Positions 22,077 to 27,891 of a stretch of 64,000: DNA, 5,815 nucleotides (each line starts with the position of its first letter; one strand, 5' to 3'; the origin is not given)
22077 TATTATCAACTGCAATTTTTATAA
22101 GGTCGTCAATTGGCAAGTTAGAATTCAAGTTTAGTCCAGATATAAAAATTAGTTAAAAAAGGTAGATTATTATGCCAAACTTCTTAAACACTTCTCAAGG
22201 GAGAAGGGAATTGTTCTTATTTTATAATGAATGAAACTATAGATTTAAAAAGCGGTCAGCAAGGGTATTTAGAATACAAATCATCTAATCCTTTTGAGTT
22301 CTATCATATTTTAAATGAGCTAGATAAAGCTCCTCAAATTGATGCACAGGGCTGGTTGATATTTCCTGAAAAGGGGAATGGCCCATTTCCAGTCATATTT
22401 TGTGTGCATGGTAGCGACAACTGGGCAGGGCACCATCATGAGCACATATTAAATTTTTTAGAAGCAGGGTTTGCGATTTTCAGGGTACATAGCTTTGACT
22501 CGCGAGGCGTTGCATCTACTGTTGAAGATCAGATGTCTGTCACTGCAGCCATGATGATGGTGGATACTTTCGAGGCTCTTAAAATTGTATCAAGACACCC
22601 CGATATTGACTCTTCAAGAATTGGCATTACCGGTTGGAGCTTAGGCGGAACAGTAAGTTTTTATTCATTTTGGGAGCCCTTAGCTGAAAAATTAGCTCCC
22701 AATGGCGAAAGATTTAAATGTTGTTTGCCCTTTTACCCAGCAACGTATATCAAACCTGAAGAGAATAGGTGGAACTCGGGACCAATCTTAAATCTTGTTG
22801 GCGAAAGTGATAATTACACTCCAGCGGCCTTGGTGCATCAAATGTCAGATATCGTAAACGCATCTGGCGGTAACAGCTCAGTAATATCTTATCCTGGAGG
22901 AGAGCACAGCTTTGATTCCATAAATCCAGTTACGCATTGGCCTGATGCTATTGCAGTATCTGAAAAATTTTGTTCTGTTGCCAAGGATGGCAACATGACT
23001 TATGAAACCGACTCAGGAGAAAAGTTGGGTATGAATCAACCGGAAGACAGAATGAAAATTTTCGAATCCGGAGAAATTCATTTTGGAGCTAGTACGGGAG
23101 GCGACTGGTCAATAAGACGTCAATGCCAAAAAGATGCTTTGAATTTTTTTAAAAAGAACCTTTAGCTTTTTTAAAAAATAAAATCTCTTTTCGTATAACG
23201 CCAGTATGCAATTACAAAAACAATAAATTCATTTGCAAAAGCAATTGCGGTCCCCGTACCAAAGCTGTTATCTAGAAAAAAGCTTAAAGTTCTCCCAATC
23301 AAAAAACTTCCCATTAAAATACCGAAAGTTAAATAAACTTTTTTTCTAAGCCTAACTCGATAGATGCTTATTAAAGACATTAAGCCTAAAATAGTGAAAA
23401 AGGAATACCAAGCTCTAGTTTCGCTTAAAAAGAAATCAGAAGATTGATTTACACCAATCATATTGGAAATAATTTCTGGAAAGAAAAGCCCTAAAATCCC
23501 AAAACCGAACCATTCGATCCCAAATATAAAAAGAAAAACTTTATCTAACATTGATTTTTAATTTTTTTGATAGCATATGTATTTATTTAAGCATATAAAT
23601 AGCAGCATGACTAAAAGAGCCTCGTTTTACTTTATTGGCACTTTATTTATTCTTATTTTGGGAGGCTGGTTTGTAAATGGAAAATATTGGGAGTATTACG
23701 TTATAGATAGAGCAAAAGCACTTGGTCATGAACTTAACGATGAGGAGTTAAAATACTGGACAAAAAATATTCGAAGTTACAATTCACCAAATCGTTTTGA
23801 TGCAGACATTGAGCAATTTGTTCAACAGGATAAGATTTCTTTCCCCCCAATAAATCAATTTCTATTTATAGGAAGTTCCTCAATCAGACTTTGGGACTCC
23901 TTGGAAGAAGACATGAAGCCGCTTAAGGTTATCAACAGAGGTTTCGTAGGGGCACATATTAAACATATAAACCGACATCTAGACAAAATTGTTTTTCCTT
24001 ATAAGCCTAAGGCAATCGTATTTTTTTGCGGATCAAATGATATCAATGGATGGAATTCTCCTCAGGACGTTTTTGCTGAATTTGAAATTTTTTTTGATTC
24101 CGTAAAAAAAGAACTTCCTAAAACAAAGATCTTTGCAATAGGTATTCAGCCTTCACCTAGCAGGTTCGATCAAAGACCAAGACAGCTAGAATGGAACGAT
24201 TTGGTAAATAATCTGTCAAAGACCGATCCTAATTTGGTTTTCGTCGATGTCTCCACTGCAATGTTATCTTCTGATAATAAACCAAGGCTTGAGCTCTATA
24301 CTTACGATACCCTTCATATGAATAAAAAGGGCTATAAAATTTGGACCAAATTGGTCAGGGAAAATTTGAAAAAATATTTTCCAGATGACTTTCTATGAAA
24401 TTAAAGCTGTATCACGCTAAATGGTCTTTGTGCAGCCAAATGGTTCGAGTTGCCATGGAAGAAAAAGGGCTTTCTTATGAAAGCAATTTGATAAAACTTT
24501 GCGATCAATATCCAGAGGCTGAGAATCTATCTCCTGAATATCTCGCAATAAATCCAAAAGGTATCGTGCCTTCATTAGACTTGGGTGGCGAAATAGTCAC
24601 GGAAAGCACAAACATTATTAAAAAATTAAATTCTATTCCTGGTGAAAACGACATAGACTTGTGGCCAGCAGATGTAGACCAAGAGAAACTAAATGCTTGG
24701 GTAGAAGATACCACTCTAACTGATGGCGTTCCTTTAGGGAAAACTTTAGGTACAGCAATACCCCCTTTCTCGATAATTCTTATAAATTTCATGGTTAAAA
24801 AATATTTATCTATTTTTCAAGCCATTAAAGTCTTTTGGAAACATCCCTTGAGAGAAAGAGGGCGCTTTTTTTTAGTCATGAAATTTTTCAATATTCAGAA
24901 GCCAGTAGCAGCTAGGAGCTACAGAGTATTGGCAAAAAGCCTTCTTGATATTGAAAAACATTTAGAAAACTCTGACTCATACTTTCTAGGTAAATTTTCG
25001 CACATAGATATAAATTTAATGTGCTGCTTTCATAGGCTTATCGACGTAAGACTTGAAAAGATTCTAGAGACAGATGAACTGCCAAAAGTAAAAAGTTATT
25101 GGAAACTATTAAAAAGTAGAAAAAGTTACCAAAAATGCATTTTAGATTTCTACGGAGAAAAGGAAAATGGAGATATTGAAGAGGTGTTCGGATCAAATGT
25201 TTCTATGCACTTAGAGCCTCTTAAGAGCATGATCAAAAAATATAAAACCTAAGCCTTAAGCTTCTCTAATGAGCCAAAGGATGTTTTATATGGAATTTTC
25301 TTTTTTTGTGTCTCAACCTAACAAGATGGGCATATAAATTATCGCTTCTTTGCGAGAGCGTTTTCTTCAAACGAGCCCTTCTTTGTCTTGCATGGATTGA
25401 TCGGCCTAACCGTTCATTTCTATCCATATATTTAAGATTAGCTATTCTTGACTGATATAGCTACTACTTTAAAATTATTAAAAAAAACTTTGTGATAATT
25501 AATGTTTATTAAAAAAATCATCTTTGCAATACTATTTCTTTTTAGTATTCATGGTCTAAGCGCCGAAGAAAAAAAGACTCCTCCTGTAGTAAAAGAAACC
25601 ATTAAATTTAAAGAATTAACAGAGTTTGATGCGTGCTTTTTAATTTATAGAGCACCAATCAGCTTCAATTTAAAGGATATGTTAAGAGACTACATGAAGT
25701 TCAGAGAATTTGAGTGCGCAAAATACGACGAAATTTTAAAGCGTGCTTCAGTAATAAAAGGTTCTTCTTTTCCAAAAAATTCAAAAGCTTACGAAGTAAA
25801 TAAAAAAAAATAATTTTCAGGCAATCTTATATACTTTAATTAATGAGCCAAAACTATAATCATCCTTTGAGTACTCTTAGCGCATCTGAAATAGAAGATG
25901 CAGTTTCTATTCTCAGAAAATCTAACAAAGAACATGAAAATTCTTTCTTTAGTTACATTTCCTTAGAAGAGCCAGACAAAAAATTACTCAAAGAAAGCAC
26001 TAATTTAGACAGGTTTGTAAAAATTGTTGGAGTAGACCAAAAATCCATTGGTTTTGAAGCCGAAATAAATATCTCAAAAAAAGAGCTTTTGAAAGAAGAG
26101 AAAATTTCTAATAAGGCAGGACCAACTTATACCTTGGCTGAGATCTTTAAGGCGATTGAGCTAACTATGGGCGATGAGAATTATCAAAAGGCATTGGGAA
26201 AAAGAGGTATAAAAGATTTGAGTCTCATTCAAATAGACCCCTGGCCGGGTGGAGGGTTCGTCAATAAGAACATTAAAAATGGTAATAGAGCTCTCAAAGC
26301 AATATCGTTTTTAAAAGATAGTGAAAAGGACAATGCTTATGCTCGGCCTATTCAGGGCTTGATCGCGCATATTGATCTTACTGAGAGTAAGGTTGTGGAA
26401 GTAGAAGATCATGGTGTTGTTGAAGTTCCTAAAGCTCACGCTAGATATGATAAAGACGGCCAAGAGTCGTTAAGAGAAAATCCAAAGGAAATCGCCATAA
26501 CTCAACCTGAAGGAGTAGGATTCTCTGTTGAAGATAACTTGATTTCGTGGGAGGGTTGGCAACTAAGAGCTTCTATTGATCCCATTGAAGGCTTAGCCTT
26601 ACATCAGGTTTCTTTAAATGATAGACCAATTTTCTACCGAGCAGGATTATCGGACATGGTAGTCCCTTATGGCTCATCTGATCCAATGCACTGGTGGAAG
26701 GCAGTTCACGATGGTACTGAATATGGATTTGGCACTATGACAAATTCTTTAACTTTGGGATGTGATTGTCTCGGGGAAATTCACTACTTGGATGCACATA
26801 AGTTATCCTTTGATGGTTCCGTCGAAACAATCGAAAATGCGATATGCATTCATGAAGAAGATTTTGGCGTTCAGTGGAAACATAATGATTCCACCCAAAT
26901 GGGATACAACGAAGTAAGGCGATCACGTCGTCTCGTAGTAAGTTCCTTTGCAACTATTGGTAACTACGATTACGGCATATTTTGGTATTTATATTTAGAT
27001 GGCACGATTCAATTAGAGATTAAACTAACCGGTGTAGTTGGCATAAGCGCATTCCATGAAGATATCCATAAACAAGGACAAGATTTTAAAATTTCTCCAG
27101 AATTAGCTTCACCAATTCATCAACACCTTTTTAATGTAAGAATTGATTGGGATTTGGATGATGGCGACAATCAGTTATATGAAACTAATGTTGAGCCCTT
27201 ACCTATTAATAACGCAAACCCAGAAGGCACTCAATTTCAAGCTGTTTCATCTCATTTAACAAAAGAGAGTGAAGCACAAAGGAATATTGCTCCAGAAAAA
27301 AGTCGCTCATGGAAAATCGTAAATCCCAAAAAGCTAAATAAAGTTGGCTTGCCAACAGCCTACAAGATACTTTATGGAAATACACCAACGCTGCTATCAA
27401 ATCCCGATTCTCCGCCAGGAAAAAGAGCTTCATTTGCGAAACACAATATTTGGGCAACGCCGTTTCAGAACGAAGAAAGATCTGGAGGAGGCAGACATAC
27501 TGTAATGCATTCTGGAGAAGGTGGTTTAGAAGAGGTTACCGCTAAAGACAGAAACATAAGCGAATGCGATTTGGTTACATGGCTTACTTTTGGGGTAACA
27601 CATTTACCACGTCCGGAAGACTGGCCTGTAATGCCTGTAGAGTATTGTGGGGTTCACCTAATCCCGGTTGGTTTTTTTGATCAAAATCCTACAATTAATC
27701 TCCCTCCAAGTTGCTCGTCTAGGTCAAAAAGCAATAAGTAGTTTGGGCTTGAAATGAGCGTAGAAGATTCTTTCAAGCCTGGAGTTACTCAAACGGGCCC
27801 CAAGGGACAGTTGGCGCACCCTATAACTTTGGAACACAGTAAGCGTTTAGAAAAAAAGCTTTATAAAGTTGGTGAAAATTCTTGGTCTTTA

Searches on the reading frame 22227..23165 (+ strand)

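Call 32: search_protein_families(library=pfam, proteins=[window:22227-23165:+], max_evalue=0.00001)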
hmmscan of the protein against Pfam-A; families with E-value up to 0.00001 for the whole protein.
window:22227-23165:+ (312 aa): 3 families
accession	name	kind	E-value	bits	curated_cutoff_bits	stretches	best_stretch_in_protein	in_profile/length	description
PF01738.24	DLH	-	1.6e-13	51.2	21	1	76-230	36-189/217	Dienelactone hydrolase family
PF05448.18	AXE1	-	7.4e-09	35.2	21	0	111-144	157-190/321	Acetyl xylan esterase (AXE1)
PF00326.27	Peptidase_S9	-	1.6e-06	28.3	22.6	0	110-144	44-78/213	Prolyl oligopeptidase family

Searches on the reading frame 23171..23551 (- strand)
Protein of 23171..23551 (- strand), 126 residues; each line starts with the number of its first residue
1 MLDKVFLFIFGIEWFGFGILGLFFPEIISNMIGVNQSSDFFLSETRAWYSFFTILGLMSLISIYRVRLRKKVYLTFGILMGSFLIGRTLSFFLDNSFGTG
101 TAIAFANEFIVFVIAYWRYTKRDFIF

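Call 32: search_protein_families(library=pfam, proteins=[window:23171-23551:-], max_evalue=0.00001)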
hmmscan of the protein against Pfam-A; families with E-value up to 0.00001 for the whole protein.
window:23171-23551:- (126 aa): 1 family
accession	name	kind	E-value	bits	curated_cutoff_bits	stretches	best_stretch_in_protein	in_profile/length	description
PF14248.12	DUF4345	-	3e-10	40.6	26.5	1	4-117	3-117/119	Domain of unknown function (DUF4345)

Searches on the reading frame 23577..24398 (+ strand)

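Call 32: search_protein_families(library=pfam, proteins=[window:23577-24398:+], max_evalue=0.00001)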
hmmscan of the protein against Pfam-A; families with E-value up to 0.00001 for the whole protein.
window:23577-24398:+ (273 aa): 2 families
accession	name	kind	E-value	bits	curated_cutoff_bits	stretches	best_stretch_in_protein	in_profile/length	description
PF13472.12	Lipase_GDSL_2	-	7.5e-17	62.8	32.9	1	107-255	25-178/178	GDSL-like Lipase/Acylhydrolase family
PF00657.28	Lipase_GDSL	-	2.2e-09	38.2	23.6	1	118-259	44-207/208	GDSL-like Lipase/Acylhydrolase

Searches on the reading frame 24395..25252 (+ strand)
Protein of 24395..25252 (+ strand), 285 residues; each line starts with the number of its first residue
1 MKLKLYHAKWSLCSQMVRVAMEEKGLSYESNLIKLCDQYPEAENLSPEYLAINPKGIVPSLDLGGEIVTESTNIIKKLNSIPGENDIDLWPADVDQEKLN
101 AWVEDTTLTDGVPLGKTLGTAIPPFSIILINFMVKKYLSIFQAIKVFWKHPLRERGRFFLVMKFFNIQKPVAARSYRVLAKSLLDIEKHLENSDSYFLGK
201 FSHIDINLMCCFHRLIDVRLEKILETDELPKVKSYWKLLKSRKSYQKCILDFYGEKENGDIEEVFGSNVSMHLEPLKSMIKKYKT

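Call 32: search_protein_families(library=pfam, proteins=[window:24395-25252:+], max_evalue=0.00001)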
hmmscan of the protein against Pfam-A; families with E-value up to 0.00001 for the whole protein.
window:24395-25252:+ (285 aa): 3 families
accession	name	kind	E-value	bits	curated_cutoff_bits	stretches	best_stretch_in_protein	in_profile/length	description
PF13409.12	GST_N_2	-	7.7e-14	52.5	25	1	10-80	1-69/70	Glutathione S-transferase, N-terminal domain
PF13417.12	GST_N_3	-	3e-12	47.1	22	1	5-84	1-73/75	Glutathione S-transferase, N-terminal domain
PF02798.26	GST_N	-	4.7e-07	30.5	20.9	1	1-75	1-71/76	Glutathione S-transferase, N-terminal domain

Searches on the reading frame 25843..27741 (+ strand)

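Call 32: search_protein_families(library=pfam, proteins=[window:25843-27741:+], max_evalue=0.00001)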
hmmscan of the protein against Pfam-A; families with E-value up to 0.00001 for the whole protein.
window:25843-27741:+ (632 aa): 3 families
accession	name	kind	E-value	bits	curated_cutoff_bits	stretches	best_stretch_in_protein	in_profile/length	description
PF01179.26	Cu_amine_oxid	-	1.7e-140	469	27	1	218-618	2-407/407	Copper amine oxidase, enzyme domain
PF02728.21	Cu_amine_oxidN3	-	1.3e-10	41.9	22.6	1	95-193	2-97/100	Copper amine oxidase, N3 domain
PF02727.21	Cu_amine_oxidN2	-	8.9e-06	26.3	21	0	7-48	1-43/87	Copper amine oxidase, N2 domain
